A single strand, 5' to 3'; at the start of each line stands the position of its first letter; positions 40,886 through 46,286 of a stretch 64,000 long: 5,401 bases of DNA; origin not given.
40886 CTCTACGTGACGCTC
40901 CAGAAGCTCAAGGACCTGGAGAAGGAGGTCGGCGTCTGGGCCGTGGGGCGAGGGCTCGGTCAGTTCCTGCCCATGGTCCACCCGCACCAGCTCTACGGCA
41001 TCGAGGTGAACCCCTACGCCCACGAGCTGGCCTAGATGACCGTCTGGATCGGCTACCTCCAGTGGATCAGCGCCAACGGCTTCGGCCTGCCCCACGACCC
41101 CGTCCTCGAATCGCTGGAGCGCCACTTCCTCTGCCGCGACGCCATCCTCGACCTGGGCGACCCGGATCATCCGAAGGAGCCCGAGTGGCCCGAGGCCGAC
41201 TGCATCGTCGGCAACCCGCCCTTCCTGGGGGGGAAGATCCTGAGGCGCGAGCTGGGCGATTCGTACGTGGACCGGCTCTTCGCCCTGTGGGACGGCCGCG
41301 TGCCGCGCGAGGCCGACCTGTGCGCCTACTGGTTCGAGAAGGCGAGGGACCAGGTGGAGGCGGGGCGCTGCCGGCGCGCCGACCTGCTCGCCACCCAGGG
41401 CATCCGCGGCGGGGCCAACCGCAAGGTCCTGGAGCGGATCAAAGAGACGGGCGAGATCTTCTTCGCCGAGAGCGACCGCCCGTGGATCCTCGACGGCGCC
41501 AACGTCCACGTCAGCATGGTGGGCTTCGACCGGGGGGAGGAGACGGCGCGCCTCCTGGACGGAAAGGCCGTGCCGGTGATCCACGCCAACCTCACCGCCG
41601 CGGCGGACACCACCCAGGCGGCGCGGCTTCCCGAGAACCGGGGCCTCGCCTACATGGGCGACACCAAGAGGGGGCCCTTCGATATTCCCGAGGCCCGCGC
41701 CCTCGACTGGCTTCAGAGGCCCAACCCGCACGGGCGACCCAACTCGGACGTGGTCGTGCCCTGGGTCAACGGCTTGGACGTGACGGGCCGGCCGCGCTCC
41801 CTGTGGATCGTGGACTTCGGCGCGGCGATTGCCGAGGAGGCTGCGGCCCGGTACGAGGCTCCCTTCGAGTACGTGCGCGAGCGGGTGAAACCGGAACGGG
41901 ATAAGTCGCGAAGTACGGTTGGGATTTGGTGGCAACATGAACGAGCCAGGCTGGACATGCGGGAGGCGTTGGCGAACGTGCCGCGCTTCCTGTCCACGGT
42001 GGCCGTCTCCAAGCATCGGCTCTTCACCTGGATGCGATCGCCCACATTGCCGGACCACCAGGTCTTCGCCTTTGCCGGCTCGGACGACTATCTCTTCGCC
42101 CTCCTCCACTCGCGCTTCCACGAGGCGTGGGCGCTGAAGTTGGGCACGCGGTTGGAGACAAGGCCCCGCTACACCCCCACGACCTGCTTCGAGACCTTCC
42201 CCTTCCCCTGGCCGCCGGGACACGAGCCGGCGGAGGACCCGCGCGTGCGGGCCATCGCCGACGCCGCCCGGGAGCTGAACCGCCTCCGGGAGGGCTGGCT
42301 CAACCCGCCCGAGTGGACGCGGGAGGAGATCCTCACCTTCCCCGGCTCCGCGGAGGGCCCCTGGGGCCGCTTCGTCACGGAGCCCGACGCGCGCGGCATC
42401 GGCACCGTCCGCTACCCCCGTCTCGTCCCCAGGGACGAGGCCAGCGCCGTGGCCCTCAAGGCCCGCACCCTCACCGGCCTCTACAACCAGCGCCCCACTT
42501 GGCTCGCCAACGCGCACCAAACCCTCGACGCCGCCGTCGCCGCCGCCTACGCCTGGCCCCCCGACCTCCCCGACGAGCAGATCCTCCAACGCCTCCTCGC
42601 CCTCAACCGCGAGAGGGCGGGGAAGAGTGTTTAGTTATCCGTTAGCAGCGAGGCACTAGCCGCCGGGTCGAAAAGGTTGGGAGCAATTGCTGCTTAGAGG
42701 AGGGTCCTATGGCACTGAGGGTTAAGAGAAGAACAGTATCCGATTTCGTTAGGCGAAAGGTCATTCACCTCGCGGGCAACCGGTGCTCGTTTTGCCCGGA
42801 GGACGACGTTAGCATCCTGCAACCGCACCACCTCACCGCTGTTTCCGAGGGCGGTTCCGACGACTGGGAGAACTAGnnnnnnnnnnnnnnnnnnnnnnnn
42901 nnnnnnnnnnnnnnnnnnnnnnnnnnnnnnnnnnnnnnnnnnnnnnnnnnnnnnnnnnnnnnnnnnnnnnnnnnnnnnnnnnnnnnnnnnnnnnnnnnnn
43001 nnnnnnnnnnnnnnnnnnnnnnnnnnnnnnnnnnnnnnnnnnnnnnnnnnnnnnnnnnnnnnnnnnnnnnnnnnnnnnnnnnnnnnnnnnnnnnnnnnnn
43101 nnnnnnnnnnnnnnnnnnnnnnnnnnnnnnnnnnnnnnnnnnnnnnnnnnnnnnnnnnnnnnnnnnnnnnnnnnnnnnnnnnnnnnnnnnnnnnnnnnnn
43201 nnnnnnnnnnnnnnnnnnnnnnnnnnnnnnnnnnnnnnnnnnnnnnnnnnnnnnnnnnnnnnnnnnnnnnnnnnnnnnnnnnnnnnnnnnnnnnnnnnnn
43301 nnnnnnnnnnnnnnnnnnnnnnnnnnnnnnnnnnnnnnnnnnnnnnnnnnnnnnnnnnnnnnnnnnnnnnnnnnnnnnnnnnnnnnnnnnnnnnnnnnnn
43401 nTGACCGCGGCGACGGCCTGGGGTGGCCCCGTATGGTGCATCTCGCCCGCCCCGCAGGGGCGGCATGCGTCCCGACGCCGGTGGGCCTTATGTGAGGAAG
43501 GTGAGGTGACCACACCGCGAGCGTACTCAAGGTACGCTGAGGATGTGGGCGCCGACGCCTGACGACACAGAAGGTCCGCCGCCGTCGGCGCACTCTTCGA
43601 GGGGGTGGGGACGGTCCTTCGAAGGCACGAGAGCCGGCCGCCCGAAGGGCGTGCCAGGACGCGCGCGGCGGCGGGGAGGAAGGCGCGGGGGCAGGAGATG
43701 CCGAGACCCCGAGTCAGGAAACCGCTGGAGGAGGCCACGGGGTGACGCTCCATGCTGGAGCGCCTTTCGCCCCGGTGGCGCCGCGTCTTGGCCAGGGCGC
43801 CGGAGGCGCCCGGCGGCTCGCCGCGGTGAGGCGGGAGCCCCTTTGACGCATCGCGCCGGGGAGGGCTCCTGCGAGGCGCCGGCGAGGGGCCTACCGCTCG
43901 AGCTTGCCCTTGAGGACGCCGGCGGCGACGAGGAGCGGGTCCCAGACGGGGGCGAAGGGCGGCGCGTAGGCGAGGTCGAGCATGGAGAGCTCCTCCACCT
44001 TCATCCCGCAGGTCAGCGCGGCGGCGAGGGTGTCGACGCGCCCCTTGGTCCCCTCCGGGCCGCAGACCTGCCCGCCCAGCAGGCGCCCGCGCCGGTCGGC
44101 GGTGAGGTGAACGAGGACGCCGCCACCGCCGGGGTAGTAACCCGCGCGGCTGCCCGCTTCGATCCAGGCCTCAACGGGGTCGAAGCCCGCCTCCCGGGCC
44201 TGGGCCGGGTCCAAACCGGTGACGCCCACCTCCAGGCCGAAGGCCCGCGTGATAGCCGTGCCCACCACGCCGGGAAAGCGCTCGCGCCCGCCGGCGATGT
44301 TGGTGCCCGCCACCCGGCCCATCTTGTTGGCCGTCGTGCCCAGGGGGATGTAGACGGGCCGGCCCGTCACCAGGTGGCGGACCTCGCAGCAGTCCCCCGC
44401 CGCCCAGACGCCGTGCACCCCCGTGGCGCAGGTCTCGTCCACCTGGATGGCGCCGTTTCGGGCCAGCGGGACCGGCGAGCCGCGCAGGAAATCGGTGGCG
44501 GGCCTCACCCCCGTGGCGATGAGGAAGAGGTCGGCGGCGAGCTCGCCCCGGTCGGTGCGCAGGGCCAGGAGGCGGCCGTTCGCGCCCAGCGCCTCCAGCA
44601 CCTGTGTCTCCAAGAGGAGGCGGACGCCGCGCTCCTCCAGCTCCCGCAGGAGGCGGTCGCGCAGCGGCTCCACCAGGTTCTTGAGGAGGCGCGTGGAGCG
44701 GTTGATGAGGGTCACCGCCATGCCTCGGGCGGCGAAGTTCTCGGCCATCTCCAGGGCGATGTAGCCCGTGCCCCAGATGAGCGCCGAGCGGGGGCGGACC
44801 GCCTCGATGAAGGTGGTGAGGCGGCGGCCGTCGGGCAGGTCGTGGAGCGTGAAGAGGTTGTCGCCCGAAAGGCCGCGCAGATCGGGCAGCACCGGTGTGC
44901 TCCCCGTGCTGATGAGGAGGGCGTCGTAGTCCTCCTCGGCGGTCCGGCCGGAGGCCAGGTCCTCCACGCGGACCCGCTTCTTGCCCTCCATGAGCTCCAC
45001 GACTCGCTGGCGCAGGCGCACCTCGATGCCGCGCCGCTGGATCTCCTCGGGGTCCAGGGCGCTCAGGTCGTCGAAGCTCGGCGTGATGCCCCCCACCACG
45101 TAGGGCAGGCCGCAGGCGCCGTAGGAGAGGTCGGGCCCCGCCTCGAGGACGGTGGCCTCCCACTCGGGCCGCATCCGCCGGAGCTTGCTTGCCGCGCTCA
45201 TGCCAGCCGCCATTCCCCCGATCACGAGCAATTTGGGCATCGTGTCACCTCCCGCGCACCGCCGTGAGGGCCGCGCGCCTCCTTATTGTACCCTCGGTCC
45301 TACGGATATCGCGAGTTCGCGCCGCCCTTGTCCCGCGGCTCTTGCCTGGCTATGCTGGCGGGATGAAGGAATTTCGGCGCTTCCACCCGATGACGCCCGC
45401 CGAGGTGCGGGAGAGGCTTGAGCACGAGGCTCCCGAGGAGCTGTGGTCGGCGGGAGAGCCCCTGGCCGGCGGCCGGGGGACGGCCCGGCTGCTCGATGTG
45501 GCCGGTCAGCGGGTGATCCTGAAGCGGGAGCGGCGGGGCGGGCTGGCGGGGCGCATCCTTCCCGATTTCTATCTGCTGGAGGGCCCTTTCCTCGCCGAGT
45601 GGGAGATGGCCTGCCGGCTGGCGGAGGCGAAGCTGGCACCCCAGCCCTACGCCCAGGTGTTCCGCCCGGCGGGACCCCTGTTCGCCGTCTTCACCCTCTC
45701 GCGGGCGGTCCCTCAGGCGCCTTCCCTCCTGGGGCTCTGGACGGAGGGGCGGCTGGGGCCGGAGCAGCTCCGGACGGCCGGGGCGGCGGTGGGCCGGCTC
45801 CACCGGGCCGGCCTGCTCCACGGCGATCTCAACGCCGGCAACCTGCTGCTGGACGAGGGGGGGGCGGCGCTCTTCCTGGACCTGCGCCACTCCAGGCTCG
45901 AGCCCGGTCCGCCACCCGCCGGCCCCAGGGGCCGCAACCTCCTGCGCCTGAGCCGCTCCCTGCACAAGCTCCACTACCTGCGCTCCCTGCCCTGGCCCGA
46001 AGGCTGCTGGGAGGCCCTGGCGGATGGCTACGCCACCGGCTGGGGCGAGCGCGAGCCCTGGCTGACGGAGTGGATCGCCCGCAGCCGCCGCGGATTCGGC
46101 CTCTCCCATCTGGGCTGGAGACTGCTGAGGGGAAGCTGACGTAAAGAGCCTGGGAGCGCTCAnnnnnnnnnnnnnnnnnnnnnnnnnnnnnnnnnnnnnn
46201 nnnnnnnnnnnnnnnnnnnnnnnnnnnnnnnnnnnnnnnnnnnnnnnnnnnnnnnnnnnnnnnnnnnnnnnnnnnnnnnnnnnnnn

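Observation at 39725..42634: MmeI-like Type IIL R-M gene split by one in-frame amber codon with an ATG immediately after it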

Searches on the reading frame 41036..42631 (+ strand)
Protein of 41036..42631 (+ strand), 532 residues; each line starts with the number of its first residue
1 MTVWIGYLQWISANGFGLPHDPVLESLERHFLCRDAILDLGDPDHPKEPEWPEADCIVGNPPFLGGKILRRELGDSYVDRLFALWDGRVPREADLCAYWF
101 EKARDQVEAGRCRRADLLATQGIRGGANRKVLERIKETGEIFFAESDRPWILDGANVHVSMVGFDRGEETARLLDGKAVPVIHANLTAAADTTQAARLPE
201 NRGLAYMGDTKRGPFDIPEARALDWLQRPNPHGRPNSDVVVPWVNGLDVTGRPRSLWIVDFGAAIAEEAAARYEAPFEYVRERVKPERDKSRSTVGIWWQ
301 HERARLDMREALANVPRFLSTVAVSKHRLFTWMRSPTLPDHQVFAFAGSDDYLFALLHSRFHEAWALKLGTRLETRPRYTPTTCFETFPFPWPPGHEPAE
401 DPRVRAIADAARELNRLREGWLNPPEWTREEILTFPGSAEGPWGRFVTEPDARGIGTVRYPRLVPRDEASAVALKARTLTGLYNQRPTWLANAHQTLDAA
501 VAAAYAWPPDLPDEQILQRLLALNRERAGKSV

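Call 5: search_protein_families(library=pfam, proteins=[window:41036-42631:+], max_evalue=0.01)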
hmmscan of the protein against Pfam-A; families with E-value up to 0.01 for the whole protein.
window:41036-42631:+ (532 aa): 3 families
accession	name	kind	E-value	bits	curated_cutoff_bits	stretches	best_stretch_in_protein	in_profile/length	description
PF20466.3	MmeI_TRD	-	5.4e-12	45.9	27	1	256-391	71-205/207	MmeI, target recognition domain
PF20473.4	MmeI_Mtase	-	2.8e-06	27.1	27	1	56-173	138-257/259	MmeI, DNA-methyltransferase domain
PF20467.3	MmeI_C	-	0.00024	21.7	27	1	476-526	25-77/83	MmeI, C-terminal domain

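Call 6: search_protein_families(library=ncbifam, proteins=[window:41036-42631:+], max_evalue=0.01)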
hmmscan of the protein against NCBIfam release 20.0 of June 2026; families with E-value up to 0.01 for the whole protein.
window:41036-42631:+ (532 aa): 0 families

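Call 23: find_encoding_contigs(protein=window:41036-42631:+, flank=10000, max_places=6)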
Protein window:41036-42631:+ (532 aa): no gene with exactly this product is on record in the collection.

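Call 56: list_cluster_members(proteins=[window:41036-42631:+, window:42709-42873:+, window:42883-43401:+, window:43894-45240:-, window:38894-39613:-])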
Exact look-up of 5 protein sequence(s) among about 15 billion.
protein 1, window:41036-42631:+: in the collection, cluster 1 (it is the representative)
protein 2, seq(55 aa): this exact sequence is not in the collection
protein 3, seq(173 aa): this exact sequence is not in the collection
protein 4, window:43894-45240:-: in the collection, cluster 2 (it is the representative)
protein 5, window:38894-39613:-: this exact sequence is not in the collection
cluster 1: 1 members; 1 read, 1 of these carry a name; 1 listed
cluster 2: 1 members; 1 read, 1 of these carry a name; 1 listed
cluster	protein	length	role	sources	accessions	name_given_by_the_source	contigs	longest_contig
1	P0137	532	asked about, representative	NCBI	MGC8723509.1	MAG: type IIL restriction-modification enzyme MmeI [Acidobacteriota bacterium]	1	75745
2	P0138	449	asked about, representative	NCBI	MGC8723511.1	MAG: FAD-dependent oxidoreductase [Acidobacteriota bacterium]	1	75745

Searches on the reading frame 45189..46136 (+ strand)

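Call 28: search_protein_families(library=pfam, proteins=[window:45189-46136:+], max_evalue=0.001)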
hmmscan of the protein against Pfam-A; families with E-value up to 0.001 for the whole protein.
window:45189-46136:+ (316 aa): 1 family
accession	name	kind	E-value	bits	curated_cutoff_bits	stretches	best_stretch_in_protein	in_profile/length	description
PF06293.20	Kdo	-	9.4e-13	48.5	21.3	1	95-281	16-207/207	Lipopolysaccharide kinase (Kdo/WaaP) family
